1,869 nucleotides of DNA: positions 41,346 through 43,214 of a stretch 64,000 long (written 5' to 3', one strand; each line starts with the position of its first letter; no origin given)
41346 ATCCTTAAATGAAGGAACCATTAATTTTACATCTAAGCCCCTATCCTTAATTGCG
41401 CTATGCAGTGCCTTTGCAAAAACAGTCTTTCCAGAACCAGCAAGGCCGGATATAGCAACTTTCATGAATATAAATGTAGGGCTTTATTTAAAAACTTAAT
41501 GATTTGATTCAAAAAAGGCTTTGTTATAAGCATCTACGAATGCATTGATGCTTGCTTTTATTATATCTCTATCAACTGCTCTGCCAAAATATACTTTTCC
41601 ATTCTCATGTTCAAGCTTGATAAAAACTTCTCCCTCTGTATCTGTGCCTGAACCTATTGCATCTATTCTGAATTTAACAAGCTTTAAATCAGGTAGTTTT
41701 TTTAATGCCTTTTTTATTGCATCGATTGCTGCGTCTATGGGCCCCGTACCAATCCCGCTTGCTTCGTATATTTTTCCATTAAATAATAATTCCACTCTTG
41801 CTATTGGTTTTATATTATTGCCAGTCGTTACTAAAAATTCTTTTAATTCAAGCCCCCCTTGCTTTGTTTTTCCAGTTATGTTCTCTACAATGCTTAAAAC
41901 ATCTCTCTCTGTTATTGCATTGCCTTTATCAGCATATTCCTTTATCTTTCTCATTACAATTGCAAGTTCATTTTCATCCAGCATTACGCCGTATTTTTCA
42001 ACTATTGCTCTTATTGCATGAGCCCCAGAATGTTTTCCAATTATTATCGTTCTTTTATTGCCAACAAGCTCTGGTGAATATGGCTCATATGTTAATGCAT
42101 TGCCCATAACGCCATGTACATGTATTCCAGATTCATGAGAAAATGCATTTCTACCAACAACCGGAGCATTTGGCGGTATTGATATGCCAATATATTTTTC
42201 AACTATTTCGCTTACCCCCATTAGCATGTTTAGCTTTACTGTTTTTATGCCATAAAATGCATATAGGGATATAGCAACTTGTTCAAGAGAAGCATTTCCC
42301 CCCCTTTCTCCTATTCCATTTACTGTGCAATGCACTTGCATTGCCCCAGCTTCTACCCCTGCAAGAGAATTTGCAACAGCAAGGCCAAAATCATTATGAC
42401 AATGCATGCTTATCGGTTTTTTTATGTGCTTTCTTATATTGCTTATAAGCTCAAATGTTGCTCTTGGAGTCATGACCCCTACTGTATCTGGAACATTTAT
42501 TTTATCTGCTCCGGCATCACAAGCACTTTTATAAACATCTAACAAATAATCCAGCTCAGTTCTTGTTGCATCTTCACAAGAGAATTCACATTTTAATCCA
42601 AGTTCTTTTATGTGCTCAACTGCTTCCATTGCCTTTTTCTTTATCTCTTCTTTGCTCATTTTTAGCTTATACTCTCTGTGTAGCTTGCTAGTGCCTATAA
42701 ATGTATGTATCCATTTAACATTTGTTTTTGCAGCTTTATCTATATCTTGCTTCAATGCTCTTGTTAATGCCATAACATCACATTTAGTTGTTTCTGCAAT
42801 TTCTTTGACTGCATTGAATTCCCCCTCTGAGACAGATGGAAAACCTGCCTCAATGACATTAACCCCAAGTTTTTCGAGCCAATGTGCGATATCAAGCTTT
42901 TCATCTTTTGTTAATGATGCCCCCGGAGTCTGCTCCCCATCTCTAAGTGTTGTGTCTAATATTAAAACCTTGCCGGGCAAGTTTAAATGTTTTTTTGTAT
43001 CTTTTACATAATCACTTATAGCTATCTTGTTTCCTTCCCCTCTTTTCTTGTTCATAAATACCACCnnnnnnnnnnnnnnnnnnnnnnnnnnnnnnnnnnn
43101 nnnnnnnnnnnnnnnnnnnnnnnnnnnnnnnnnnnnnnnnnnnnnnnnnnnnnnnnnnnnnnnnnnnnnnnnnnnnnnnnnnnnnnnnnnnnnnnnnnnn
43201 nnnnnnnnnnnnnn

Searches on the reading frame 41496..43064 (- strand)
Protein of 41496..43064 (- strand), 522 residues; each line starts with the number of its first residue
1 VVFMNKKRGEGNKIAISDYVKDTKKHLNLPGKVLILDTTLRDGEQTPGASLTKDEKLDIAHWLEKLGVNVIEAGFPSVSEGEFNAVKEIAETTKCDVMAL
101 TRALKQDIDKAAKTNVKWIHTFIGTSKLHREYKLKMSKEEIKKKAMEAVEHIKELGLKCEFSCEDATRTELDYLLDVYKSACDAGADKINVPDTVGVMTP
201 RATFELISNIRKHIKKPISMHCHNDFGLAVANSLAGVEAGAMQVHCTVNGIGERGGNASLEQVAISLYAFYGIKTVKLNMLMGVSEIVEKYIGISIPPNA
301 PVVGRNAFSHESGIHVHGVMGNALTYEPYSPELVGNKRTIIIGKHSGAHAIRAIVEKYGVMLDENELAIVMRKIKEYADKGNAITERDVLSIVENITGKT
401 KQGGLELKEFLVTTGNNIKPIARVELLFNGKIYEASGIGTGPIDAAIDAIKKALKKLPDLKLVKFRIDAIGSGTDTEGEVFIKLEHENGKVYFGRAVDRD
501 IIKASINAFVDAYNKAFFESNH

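Call 64: search_protein_families(library=pfam, proteins=[window:41496-43064:-], max_evalue=0.0001)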
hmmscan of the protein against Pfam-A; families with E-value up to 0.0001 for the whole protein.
window:41496-43064:- (522 aa): 3 families
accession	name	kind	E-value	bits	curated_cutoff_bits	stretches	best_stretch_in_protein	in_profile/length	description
PF00682.25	HMGL-like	-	3.4e-89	299.1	29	1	33-288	2-260/260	HMGL-like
PF08502.15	LeuA_dimer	-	2e-34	118.7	24.9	1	384-516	2-130/131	LeuA allosteric (dimerisation) domain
PF22617.1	HCS_D2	-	3.5e-25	88.6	27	1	302-381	1-81/82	Homocitrate synthase post-HMGL domain-like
